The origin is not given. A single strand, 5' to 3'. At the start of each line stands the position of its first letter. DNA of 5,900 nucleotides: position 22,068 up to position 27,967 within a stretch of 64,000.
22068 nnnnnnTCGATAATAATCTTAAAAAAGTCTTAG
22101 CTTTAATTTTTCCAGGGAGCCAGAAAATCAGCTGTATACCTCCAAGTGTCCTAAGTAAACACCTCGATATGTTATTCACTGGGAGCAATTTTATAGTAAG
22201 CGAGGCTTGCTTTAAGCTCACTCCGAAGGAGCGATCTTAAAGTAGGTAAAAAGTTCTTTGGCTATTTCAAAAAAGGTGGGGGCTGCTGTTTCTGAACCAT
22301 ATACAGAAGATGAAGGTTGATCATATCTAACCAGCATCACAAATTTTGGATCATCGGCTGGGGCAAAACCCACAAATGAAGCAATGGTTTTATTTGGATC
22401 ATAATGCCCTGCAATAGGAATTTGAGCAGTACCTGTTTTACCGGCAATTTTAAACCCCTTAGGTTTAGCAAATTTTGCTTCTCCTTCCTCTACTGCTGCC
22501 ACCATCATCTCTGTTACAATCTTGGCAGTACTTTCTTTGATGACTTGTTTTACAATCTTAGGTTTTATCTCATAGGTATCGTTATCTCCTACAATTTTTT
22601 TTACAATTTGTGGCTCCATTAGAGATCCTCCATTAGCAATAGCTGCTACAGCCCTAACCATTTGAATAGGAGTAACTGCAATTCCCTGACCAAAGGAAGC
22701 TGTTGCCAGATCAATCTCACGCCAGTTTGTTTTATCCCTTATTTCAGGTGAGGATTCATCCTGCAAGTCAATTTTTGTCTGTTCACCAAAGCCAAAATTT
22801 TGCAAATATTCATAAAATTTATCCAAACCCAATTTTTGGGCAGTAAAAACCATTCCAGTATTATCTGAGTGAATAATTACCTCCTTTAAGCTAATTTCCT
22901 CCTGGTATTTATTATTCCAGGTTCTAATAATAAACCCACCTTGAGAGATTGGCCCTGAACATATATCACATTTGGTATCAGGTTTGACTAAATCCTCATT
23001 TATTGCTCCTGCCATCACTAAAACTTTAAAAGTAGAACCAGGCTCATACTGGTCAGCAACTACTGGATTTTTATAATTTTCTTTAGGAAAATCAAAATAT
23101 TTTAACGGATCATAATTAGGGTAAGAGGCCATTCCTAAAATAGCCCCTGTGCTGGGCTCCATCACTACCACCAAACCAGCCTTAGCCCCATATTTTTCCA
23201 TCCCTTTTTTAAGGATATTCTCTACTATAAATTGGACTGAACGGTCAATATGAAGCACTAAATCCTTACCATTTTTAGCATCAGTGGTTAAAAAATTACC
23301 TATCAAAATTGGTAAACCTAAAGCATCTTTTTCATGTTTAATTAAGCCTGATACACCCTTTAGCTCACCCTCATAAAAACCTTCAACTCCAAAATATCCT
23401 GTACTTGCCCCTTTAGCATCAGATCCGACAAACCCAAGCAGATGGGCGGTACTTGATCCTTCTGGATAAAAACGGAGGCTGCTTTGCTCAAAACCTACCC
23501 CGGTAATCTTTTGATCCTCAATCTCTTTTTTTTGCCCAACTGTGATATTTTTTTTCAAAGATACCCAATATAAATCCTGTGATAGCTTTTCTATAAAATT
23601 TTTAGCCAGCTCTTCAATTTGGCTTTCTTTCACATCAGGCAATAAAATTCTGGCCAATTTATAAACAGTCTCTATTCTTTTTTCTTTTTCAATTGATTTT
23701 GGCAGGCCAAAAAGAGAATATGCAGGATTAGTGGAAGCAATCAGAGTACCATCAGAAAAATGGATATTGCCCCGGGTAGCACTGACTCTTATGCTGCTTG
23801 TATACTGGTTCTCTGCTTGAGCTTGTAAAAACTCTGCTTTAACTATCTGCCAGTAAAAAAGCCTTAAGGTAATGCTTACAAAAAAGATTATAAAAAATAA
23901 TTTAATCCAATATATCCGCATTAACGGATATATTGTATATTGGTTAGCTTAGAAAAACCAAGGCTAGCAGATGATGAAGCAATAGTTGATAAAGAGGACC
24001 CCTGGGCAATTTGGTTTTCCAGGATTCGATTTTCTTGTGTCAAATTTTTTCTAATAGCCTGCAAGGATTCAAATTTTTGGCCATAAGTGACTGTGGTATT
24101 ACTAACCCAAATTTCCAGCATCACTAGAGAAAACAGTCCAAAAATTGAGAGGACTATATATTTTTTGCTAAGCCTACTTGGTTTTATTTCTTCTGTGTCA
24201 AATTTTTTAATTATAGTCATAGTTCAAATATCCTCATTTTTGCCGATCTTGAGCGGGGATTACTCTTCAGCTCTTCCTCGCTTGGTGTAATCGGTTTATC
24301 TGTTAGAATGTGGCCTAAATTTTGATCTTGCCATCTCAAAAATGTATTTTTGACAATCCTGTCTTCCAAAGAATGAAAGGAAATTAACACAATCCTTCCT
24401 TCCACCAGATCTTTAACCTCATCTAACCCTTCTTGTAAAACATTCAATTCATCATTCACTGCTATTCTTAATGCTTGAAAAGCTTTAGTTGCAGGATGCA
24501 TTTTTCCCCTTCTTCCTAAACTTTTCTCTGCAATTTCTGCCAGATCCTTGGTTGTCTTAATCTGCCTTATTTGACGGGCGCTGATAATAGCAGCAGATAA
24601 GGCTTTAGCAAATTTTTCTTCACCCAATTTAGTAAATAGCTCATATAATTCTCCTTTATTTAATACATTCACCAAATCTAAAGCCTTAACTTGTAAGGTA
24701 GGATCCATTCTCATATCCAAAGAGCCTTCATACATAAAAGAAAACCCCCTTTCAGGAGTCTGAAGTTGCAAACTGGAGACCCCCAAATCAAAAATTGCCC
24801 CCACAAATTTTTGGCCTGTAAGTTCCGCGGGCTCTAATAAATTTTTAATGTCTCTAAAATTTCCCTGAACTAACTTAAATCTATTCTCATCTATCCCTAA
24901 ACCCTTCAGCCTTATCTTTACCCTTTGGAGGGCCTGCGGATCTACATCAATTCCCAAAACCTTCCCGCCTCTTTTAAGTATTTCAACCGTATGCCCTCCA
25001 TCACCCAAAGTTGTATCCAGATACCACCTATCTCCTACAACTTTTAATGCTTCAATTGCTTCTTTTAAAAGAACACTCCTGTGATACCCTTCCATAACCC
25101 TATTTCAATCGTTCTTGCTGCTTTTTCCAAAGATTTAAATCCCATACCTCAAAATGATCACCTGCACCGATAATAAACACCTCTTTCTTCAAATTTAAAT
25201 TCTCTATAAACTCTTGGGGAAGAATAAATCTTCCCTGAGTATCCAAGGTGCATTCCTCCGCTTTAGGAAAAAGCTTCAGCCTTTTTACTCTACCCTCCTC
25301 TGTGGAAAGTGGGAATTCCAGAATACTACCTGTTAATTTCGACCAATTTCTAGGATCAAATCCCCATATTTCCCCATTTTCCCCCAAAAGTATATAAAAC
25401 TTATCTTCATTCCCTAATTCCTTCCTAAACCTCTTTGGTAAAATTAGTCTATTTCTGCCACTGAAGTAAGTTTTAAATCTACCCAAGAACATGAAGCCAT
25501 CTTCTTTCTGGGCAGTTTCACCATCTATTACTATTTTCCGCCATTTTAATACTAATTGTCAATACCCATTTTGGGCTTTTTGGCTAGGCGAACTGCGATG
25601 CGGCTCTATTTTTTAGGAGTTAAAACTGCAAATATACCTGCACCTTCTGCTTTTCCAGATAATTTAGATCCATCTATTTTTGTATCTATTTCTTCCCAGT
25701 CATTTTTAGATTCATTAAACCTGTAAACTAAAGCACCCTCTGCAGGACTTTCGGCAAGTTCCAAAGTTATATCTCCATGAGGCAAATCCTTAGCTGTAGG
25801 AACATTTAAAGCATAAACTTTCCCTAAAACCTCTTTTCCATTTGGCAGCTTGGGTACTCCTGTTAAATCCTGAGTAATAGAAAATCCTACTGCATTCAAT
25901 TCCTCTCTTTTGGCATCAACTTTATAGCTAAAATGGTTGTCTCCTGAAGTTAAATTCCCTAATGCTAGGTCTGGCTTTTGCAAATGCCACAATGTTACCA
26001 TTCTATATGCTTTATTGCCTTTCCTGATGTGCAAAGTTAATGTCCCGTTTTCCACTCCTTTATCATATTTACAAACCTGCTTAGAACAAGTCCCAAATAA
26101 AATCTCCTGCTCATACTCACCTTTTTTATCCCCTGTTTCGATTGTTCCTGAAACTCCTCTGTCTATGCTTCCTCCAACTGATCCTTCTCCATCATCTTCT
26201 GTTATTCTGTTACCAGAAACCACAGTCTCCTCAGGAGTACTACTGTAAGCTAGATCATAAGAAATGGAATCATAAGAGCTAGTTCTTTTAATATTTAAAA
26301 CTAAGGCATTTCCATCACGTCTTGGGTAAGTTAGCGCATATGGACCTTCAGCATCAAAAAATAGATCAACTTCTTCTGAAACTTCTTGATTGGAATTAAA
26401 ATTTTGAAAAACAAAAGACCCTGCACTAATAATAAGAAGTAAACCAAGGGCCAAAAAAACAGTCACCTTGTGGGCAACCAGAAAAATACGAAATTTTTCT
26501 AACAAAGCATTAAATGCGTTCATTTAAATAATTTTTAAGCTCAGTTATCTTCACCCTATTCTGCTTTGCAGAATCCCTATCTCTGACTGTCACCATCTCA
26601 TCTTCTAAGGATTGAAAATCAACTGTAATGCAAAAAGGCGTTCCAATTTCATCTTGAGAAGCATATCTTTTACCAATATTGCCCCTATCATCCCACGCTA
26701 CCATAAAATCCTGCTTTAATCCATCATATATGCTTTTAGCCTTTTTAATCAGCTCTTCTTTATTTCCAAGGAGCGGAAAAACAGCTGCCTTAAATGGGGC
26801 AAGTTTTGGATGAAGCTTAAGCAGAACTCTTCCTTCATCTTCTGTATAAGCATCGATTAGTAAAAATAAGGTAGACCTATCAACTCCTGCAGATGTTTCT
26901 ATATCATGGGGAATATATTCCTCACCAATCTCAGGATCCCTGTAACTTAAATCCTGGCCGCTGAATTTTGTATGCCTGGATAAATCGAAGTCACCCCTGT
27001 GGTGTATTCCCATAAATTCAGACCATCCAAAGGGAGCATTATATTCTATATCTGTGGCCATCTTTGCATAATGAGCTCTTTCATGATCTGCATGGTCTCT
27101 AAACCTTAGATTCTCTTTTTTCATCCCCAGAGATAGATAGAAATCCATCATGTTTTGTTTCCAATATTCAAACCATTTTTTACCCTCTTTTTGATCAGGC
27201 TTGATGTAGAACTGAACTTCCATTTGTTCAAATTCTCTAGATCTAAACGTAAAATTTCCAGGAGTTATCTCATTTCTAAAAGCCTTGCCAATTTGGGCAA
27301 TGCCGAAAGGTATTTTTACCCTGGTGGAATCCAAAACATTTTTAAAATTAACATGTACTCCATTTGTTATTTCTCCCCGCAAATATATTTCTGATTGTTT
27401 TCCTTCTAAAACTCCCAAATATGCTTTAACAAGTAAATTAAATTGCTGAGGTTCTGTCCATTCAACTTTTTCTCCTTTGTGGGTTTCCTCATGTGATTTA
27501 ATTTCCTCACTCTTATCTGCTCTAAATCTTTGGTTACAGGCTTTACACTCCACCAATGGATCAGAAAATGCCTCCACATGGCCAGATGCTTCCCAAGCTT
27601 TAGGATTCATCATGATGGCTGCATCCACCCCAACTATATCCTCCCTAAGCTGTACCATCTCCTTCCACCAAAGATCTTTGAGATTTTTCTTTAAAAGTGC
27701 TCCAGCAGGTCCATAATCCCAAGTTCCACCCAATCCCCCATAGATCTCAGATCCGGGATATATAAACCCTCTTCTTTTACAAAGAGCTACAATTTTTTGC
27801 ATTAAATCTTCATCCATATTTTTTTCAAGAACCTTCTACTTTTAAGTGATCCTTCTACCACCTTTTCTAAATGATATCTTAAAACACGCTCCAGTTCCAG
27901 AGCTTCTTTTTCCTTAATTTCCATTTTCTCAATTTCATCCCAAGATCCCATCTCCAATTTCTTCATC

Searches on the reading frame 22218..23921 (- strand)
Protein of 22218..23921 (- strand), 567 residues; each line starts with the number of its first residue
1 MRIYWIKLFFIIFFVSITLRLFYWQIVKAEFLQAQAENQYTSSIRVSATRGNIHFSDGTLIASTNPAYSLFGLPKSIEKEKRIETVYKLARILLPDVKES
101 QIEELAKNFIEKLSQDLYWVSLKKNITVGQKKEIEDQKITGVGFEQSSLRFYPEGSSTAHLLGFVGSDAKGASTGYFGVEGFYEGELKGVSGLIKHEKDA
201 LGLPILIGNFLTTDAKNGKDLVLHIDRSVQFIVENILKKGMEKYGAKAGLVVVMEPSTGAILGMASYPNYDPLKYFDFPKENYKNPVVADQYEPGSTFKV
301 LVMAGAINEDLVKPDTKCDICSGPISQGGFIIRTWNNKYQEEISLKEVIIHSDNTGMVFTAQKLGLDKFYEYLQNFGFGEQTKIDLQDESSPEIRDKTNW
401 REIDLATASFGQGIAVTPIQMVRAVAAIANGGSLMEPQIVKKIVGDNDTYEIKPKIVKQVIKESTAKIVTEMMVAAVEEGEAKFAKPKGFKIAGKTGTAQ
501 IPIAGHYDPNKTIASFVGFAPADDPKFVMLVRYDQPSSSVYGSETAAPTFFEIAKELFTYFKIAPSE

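Call 13: search_protein_families(library=pfam, proteins=[window:22218-23921:-], max_evalue=0.0001)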
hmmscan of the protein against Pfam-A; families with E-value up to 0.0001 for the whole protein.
window:22218-23921:- (567 aa): 3 families
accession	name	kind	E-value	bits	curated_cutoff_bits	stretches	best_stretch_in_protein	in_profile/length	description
PF00905.27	Transpeptidase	-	1.2e-81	274.7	22.1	1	249-553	1-297/299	Penicillin binding protein transpeptidase domain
PF03717.20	PBP_dimer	-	2.4e-22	80.7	24.4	1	46-203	2-174/180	Penicillin-binding Protein dimerisation domain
PF13354.11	Beta-lactamase2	-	1.9e-06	27.8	22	1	291-498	20-189/214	Beta-lactamase enzyme family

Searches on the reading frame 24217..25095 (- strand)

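Call 13: search_protein_families(library=pfam, proteins=[window:24217-25095:-], max_evalue=0.0001)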
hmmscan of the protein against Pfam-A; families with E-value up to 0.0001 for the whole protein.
window:24217-25095:- (292 aa): 2 families
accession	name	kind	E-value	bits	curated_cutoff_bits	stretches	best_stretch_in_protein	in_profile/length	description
PF01795.25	Methyltransf_5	-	3.5e-88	296.5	27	1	4-291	3-307/309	MraW methylase family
PF13649.12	Methyltransf_25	-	5.1e-05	24.3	27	0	26-84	2-59/97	Methyltransferase domain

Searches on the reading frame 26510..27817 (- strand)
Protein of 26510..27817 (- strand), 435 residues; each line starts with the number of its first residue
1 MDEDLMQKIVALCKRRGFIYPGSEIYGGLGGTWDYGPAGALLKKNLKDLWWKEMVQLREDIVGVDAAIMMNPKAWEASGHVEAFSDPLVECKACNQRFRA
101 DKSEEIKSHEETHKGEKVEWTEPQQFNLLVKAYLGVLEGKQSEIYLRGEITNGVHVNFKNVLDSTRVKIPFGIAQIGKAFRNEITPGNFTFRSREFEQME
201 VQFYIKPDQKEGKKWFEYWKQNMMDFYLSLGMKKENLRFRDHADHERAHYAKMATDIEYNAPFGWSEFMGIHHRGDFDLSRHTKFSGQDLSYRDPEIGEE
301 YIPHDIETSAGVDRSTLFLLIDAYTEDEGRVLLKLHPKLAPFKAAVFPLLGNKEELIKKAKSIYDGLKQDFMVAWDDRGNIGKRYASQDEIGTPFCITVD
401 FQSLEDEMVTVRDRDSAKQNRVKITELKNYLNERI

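Call 14: search_protein_families(library=pfam, proteins=[window:26510-27817:-], max_evalue=0.0001)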
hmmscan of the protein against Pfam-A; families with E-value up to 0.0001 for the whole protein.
window:26510-27817:- (435 aa): 2 families
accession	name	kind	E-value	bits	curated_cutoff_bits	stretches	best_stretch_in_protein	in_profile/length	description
PF03129.25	HGTP_anticodon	-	5.1e-20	71.9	21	1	343-433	1-93/94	Anticodon binding domain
PF00587.30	tRNA-synt_2b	-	2.5e-06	28.1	29.3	1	142-281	9-143/179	tRNA synthetase class II core domain (G, H, P, S and T)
